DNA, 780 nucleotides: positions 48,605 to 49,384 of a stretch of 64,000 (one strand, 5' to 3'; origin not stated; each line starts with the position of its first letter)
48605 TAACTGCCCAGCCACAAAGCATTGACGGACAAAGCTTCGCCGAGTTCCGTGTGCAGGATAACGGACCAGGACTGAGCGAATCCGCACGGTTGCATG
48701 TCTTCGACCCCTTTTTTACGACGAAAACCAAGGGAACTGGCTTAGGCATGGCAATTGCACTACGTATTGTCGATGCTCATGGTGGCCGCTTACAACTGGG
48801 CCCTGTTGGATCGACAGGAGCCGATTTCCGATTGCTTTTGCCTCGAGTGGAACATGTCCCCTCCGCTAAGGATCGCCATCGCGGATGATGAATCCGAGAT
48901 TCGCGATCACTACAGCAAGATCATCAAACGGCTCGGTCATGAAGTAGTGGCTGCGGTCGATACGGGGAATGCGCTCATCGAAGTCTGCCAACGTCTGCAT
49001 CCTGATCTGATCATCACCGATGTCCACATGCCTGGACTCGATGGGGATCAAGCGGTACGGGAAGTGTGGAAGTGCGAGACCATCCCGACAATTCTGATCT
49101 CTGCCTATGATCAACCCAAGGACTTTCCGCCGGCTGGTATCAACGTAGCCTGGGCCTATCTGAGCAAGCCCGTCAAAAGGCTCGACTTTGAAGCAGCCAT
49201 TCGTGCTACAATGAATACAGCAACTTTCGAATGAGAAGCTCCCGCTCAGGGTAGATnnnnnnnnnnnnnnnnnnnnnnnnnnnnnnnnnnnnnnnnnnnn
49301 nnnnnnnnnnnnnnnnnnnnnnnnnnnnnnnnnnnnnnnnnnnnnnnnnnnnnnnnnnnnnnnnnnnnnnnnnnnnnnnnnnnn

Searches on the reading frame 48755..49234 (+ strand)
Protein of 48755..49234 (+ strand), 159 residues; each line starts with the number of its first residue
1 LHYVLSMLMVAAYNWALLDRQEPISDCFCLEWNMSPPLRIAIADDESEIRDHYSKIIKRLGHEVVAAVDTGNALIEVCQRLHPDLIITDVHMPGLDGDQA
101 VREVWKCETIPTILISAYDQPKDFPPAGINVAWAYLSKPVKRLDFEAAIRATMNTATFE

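Call 43: search_protein_families(library=pfam, proteins=[window:48755-49234:+], max_evalue=0.001)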
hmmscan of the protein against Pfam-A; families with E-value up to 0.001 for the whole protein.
window:48755-49234:+ (159 aa): 1 family
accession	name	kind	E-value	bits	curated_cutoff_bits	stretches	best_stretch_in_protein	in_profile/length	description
PF00072.30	Response_reg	-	3.5e-19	69.5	30.2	1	40-149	1-110/111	Response regulator receiver domain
